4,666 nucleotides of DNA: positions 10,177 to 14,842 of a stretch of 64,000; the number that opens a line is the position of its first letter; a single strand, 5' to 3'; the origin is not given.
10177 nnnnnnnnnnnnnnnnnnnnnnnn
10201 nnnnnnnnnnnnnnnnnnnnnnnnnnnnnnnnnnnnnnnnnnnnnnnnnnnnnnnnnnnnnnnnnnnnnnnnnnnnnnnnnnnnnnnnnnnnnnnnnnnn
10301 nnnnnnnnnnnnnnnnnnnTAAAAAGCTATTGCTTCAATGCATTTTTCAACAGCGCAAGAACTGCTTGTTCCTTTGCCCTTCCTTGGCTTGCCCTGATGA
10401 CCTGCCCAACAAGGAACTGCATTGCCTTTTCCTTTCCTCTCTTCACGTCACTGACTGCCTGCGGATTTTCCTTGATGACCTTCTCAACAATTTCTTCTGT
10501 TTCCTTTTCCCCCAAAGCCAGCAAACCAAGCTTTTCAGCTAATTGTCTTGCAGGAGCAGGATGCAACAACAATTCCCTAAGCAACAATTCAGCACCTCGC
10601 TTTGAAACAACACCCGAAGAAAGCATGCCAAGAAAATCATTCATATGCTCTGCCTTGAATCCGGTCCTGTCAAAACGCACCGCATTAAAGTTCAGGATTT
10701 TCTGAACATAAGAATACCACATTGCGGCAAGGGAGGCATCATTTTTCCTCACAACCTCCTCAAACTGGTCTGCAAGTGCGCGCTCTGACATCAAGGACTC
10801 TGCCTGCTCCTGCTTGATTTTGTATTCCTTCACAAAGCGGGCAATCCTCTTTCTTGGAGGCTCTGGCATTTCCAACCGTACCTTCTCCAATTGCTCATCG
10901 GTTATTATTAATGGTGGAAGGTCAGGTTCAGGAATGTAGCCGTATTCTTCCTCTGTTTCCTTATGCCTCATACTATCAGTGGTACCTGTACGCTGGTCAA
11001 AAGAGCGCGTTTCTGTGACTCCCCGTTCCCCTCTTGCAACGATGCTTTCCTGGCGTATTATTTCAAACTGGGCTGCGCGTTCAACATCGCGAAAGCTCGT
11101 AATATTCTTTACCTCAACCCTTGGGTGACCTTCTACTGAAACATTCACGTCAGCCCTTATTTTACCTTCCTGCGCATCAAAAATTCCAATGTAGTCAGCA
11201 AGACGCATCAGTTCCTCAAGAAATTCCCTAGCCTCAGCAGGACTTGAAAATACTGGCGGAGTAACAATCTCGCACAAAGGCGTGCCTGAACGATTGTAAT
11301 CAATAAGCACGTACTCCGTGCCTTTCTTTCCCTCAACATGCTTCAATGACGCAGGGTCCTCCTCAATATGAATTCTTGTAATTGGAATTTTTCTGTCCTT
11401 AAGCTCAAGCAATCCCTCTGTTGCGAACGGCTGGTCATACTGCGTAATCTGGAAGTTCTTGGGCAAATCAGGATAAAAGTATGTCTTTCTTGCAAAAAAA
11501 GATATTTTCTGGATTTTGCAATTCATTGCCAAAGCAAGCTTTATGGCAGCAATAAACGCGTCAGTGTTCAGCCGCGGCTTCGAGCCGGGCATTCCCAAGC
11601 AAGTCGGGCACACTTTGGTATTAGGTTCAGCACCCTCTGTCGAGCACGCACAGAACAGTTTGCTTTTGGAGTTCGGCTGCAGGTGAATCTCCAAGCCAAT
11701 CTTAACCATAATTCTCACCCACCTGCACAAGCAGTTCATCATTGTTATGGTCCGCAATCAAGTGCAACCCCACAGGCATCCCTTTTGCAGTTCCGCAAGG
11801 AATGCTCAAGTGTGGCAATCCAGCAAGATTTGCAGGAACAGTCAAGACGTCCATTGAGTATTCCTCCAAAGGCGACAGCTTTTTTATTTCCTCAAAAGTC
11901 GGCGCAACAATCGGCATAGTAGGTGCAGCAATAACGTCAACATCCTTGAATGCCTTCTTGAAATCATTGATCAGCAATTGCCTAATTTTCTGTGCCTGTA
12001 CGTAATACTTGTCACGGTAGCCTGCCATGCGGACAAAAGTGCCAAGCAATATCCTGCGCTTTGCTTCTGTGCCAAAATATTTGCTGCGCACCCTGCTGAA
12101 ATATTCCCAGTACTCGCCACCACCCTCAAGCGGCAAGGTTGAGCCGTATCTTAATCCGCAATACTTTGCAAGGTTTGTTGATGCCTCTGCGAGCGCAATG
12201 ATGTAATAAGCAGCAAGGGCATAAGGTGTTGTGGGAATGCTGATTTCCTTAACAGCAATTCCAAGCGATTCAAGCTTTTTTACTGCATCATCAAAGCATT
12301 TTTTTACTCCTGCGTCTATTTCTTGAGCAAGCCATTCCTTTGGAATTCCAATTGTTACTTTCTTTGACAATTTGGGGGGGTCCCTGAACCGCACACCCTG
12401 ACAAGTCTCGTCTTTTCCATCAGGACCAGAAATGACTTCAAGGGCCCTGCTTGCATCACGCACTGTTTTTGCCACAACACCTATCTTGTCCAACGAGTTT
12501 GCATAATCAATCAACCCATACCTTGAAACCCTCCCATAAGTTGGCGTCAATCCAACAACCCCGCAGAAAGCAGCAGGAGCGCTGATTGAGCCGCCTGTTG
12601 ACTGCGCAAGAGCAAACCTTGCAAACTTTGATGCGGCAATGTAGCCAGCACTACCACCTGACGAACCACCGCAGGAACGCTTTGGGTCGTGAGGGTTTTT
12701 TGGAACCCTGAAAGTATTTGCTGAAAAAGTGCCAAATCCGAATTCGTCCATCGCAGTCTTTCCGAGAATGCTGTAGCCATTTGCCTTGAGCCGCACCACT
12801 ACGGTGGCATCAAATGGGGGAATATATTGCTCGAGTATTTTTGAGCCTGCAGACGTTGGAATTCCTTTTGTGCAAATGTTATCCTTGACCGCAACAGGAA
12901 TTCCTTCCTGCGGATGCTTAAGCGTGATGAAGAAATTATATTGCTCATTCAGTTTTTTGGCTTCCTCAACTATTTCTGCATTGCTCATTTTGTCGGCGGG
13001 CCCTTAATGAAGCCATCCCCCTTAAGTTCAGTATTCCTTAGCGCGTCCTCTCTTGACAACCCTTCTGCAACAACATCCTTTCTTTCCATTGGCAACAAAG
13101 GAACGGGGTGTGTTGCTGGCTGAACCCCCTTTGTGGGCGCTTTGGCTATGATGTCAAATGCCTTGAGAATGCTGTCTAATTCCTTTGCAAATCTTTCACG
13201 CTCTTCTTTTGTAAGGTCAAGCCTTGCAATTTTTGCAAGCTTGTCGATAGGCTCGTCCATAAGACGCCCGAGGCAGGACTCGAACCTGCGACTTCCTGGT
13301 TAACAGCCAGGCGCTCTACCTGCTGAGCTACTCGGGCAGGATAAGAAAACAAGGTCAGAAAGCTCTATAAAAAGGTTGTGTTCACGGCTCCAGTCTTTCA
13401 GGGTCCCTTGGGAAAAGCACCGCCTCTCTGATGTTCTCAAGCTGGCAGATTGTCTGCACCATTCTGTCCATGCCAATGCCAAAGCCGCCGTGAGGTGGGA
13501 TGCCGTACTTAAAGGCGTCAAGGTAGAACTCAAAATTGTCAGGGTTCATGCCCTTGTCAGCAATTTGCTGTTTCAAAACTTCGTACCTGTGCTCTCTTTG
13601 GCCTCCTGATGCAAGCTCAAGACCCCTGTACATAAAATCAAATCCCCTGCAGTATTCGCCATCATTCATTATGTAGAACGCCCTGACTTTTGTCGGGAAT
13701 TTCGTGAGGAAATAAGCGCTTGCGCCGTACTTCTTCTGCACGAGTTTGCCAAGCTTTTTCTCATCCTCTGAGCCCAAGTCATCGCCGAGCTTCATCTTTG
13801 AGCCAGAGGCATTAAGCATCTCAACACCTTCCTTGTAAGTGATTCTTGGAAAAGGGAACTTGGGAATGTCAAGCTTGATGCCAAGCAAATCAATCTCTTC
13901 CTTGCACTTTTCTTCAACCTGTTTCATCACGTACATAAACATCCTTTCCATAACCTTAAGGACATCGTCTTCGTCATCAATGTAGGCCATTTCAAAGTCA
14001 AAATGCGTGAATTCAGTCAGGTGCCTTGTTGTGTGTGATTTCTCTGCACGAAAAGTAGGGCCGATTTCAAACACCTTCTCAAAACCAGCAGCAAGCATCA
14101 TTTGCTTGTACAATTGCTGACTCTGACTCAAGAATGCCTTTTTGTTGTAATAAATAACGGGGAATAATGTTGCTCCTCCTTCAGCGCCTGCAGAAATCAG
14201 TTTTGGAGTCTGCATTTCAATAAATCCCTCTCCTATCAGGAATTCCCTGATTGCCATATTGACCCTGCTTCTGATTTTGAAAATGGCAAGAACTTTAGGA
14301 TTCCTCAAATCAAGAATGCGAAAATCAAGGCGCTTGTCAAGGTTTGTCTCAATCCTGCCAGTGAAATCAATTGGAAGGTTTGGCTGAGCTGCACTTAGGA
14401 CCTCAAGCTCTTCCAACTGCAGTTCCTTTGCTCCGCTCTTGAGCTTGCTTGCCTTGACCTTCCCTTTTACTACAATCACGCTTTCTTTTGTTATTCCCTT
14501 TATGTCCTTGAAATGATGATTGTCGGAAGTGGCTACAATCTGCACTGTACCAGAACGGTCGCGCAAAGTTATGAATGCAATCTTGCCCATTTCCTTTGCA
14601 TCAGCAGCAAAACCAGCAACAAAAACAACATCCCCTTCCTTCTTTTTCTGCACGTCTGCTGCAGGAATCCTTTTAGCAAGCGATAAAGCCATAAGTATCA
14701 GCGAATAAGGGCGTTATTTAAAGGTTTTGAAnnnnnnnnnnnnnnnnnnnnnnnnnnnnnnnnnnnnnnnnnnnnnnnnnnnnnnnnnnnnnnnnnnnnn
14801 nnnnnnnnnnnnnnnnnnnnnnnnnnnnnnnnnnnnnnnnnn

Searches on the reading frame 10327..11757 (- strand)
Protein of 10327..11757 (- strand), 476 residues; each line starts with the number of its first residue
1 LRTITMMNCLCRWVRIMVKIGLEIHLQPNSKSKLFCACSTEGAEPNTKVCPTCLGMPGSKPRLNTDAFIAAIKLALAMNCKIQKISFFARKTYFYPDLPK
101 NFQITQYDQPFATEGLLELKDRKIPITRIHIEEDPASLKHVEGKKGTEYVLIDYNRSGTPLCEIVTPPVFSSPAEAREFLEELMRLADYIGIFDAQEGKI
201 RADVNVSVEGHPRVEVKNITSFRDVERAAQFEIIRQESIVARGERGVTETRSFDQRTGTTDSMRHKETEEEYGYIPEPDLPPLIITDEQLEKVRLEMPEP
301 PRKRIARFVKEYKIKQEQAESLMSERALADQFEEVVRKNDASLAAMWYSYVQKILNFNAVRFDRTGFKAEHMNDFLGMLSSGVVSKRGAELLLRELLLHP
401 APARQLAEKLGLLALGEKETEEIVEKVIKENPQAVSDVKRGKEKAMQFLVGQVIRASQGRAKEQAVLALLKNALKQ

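Call 35: search_protein_families(library=ncbifam, proteins=[window:10327-11757:-], max_evalue=0.00001)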
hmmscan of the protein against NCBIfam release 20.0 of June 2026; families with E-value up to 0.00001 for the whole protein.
window:10327-11757:- (476 aa): 9 families
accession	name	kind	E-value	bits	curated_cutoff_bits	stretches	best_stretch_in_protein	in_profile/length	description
NF004012.0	PRK05477.1-2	equivalog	9.1e-160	532.5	338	1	17-476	5-480/481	Asp-tRNA(Asn)/Glu-tRNA(Gln) amidotransferase subunit GatB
TIGR00133.1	gatB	equivalog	1e-143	479.4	314.8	1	17-474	5-480/481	Asp-tRNA(Asn)/Glu-tRNA(Gln) amidotransferase subunit GatB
NF004014.0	PRK05477.1-4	equivalog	4.1e-129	431.4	414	1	18-474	5-474/475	Asp-tRNA(Asn)/Glu-tRNA(Gln) amidotransferase subunit GatB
NF004015.0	PRK05477.1-5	equivalog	5.3e-112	374.9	628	1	18-475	17-487/488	Asp-tRNA(Asn)/Glu-tRNA(Gln) amidotransferase subunit GatB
NF004013.0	PRK05477.1-3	equivalog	6.4e-110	368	653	1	20-475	21-500/501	Asp-tRNA(Asn)/Glu-tRNA(Gln) amidotransferase subunit GatB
NF004011.1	PRK05477.1-1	equivalog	1.2e-105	354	680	1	19-475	6-474/475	Asp-tRNA(Asn)/Glu-tRNA(Gln) amidotransferase subunit GatB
NF003107.0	PRK04028.1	equivalog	4.5e-57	193.8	456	3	248-475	405-625/630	Glu-tRNA(Gln) amidotransferase subunit GatE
TIGR00134.1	gatE_arch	equivalog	1.9e-53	181.7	319.55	2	253-475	403-619/622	Glu-tRNA(Gln) amidotransferase subunit GatE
NF011291.0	PRK14703.1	equivalog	6.7e-20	70.9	681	1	296-475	591-768/769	glutamine--tRNA ligase/YqeY domain fusion protein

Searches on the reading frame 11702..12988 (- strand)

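Call 35: search_protein_families(library=ncbifam, proteins=[window:11702-12988:-], max_evalue=0.00001)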
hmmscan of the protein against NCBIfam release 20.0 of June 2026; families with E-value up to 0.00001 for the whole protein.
window:11702-12988:- (428 aa): 26 families (the best 25 are shown)
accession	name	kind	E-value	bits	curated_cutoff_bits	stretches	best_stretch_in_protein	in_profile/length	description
TIGR00132.1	gatA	equivalog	6.7e-143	476.8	481.1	1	5-427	40-460/466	Asp-tRNA(Asn)/Glu-tRNA(Gln) amidotransferase subunit GatA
NF005565.0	PRK07235.1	subfamily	1.4e-73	248.3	545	1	28-427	89-497/506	amidase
NF005517.0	PRK07139.1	equivalog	3.6e-73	246.8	546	1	32-422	42-424/439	amidase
TIGR02715.1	amido_AtzE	subfamily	5e-67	226.8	425.75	2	28-271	66-310/452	AtzE family amidohydrolase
NF005688.0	PRK07488.1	equivalog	4.4e-66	223.7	532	1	6-425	55-460/474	indoleacetamide hydrolase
NF006631.0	PRK09201.1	equivalog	8.6e-66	222.6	461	2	8-272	54-318/466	AtzE family amidohydrolase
NF004815.0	PRK06169.1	equivalog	1.5e-55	188.6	506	2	27-252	75-304/471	amidase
NF006043.0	PRK08186.1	subfamily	5e-55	187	487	2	2-252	48-294/600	allophanate hydrolase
NF005460.0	PRK07056.1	subfamily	1.1e-54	186.1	447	2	21-253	68-296/457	amidase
TIGR02713.1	allophanate_hyd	equivalog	1.3e-54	185.7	511.05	2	2-251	9-258/563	allophanate hydrolase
NF006169.0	PRK08310.1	equivalog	1.9e-53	182.3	391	2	23-192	22-193/395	amidase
NF006006.0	PRK08137.1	equivalog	7e-51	173.6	534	1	22-427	96-507/529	amidase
NF005687.0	PRK07487.1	subfamily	2e-48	165.3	428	2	25-274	71-322/468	amidase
NF004766.0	PRK06102.1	equivalog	1.5e-47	162.7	559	2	27-253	72-292/455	amidase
NF005450.0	PRK07042.1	equivalog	9.8e-47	159.5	458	2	25-250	70-295/464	amidase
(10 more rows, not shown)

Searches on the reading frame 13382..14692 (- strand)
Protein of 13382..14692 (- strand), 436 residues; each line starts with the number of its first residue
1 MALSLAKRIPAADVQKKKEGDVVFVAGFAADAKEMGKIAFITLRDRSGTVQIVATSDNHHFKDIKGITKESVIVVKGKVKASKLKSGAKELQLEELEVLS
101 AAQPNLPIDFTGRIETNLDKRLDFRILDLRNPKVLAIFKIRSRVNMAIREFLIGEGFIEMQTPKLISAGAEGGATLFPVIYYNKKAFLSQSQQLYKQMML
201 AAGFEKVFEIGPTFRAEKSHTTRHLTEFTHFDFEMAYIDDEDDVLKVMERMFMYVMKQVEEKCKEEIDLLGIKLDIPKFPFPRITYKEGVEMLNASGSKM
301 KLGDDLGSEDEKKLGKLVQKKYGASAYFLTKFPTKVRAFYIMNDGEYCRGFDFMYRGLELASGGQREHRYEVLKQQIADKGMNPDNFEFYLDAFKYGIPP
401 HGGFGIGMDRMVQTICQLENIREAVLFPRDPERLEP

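Call 35: search_protein_families(library=ncbifam, proteins=[window:13382-14692:-], max_evalue=0.00001)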
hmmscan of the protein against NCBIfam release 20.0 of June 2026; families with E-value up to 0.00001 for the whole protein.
window:13382-14692:- (436 aa): 17 families
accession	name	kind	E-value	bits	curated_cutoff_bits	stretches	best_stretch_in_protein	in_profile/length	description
NF003483.0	PRK05159.1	equivalog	1.4e-168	561.3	353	1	7-436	4-438/438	aspartate--tRNA(Asn) ligase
TIGR00458.1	aspS_nondisc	equivalog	3e-155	517.4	368.4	1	11-436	3-428/428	aspartate--tRNA(Asn) ligase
NF003037.0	PRK03932.1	equivalog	2.1e-99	333.5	414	1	13-435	8-450/451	asparagine--tRNA ligase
TIGR00457.1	asnS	equivalog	4.5e-90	302.6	342.6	1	16-435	12-454/455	asparagine--tRNA ligase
NF001750.0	PRK00476.1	equivalog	4.5e-77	259.7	443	2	10-291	8-284/590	aspartate--tRNA ligase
TIGR00459.1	aspS_bact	equivalog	1.6e-75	254.7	373.85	2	11-291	7-279/586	aspartate--tRNA ligase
TIGR00499.1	lysS_bact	equivalog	3e-50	171.3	427.6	2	15-312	48-342/496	lysine--tRNA ligase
NF001756.1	PRK00484.1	subfamily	3.8e-50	171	468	1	15-428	46-483/488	lysine--tRNA ligase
NF005052.0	PRK06462.1-1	equivalog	6e-50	170.3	368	1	122-429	33-345/353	asparagine synthetase A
NF009460.0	PRK12820.1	equivalog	2.1e-43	148.4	1379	2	7-294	22-315/723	bifunctional aspartyl-tRNA synthetase/aspartyl/glutamyl-tRNA amidotransferase subunit C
NF005054.0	PRK06462.1-4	equivalog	1.1e-40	139.7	309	1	121-431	8-312/318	asparagine synthetase A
NF009101.0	PRK12445.1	subfamily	2.8e-36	125.1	1026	1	23-428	68-499/505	lysine--tRNA ligase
NF002821.0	PRK02983.1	equivalog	2.5e-34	118.5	742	2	11-239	650-880/1102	bifunctional lysylphosphatidylglycerol synthetase/lysine--tRNA ligase LysX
TIGR00462.1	genX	equivalog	3.1e-20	72.9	286.9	1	140-427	3-304/304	EF-P lysine aminoacylase EpmA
NF005055.0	PRK06462.1-5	equivalog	8.7e-17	61.2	389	1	183-433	84-337/341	asparagine synthetase A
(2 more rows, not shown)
